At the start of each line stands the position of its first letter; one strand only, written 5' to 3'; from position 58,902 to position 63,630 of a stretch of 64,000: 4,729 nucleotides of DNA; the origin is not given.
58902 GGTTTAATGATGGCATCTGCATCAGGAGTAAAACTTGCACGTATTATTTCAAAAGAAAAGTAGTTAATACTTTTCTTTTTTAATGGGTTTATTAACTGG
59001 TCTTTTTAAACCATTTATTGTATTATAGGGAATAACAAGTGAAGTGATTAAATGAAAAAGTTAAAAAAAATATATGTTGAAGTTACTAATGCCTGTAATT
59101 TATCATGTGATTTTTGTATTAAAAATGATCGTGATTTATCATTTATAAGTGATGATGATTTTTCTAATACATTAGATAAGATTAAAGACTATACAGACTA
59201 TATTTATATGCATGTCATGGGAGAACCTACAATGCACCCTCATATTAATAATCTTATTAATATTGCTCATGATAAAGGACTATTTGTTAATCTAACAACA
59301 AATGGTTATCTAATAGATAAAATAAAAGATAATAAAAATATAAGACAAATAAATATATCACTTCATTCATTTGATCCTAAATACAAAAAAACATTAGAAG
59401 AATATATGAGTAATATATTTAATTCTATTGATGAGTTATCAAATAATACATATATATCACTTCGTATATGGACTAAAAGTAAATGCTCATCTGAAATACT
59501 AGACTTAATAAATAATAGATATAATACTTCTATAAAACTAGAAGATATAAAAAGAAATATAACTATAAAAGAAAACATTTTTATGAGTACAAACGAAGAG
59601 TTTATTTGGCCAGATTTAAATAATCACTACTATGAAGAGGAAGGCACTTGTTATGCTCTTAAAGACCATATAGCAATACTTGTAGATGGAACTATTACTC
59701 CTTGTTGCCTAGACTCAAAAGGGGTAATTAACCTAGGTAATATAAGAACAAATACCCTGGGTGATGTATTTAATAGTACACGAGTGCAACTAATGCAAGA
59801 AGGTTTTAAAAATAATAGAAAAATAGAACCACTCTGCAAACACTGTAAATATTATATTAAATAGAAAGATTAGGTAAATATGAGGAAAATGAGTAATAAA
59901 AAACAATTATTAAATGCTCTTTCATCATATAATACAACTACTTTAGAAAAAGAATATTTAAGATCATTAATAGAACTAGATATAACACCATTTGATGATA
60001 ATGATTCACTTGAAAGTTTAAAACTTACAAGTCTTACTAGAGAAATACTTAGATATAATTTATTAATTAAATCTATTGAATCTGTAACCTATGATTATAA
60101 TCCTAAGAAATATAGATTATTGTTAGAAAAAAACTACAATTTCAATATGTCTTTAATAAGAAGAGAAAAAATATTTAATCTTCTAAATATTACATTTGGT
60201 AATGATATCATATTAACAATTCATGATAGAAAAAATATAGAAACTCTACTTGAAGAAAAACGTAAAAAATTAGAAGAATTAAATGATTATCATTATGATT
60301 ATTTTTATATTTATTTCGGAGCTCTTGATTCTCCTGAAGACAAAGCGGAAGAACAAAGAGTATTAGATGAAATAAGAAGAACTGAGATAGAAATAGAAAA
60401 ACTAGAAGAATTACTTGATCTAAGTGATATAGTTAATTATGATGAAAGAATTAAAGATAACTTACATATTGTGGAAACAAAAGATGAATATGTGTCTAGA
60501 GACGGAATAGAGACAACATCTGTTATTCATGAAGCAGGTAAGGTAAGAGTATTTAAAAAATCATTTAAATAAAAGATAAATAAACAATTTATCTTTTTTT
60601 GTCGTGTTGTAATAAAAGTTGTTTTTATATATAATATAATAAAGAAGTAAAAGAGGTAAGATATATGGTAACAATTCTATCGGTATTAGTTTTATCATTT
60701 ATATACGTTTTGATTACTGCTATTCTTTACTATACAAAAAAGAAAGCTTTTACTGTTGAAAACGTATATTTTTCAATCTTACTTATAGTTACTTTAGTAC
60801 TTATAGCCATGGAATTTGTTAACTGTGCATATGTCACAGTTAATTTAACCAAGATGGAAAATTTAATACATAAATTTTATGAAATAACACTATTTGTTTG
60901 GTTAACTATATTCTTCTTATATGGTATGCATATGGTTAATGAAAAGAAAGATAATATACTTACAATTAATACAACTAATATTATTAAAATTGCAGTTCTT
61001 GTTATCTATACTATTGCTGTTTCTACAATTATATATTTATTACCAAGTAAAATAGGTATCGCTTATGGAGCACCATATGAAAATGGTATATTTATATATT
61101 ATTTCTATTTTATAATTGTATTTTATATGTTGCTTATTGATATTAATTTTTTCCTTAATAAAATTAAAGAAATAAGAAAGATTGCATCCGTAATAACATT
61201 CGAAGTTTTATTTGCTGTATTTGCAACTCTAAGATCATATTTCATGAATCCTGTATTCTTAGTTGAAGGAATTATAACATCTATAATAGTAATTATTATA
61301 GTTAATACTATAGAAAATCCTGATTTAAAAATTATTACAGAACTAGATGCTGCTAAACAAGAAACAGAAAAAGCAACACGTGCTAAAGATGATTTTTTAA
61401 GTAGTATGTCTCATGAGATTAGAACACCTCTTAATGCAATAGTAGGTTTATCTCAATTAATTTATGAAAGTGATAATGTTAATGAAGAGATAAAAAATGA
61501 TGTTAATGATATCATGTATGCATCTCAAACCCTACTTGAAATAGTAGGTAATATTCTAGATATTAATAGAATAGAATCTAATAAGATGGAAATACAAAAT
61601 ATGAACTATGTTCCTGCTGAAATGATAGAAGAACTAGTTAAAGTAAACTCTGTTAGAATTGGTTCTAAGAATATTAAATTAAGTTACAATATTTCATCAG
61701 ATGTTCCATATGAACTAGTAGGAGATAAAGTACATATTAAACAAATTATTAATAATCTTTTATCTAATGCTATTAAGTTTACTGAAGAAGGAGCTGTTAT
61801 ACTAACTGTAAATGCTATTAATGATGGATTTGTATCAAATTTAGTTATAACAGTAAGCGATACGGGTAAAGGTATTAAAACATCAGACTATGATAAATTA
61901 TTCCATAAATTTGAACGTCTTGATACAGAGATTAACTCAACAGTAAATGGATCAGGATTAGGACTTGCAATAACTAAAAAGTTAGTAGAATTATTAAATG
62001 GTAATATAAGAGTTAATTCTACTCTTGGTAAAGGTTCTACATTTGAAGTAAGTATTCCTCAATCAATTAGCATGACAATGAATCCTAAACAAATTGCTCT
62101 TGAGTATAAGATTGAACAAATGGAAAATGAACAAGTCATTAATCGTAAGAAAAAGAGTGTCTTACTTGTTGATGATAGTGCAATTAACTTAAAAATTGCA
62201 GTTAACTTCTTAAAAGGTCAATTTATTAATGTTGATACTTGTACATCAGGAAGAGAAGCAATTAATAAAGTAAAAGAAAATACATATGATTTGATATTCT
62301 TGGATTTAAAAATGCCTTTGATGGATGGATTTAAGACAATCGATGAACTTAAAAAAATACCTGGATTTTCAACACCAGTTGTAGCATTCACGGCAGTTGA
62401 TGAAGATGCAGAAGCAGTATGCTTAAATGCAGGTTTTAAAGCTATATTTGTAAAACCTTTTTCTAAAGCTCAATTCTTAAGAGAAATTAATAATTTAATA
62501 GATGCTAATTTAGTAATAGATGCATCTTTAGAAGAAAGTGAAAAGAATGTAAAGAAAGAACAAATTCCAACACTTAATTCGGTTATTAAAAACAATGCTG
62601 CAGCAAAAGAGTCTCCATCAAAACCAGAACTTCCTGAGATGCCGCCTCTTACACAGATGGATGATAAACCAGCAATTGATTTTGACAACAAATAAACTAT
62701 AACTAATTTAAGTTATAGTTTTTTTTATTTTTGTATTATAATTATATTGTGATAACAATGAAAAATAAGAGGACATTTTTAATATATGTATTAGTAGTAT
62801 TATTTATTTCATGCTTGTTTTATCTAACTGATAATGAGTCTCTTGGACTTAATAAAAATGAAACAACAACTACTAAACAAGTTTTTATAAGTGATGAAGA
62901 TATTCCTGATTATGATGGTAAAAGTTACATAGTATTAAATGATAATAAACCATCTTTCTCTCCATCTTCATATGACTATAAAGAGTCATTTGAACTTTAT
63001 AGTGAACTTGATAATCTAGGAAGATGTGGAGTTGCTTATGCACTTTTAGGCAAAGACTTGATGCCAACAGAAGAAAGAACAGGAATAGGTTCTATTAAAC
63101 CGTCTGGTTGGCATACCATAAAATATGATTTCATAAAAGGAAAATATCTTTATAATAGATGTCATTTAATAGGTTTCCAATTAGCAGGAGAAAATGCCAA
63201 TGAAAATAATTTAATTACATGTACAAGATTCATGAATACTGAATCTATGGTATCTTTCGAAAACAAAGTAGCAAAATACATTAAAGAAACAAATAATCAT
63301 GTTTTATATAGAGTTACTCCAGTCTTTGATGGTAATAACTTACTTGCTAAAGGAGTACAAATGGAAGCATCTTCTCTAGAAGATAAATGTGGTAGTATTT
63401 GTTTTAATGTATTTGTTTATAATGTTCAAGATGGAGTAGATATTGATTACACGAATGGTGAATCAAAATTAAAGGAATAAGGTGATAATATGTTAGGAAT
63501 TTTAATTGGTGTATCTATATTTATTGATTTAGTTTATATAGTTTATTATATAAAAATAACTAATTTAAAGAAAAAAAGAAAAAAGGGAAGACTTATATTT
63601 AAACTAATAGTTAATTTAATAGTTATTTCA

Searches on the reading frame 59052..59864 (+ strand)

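Call 69: search_protein_families(library=pfam, proteins=[window:59052-59864:+])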
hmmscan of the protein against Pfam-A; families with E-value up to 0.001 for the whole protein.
window:59052-59864:+ (270 aa): 2 families
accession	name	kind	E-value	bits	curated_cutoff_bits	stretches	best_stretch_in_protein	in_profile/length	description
PF04055.27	Radical_SAM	-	2.6e-15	57.4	29.5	1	9-115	1-120/166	Radical SAM superfamily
PF13186.11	SPASM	-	9.2e-14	51.9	21.5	1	200-266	1-67/67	Iron-sulfur cluster-binding domain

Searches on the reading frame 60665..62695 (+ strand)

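Call 69: search_protein_families(library=pfam, proteins=[window:60665-62695:+])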
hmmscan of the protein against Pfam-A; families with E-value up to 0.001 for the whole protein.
window:60665-62695:+ (676 aa): 3 families
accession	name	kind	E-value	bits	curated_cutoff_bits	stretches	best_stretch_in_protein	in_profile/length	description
PF02518.31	HATPase_c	-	3.9e-26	92.1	26.4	1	353-466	1-109/111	Histidine kinase-, DNA gyrase B-, and HSP90-like ATPase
PF00072.30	Response_reg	-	3.1e-22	79.3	30.2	1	499-608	1-110/111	Response regulator receiver domain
PF00512.31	HisKA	-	4.9e-15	55.8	26.9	1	240-305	1-65/66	His Kinase A (phospho-acceptor) domain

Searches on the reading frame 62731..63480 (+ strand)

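Call 69: search_protein_families(library=pfam, proteins=[window:62731-63480:+])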
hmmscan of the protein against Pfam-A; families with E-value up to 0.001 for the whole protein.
window:62731-63480:+ (249 aa): 2 families
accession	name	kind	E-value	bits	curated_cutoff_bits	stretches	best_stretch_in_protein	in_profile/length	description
PF13930.12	Endonuclea_NS_2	-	2e-25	89.9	27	1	84-214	6-129/132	DNA/RNA non-specific endonuclease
PF01223.29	Endonuclease_NS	-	2e-06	28.1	23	1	3-204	21-151/223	DNA/RNA non-specific endonuclease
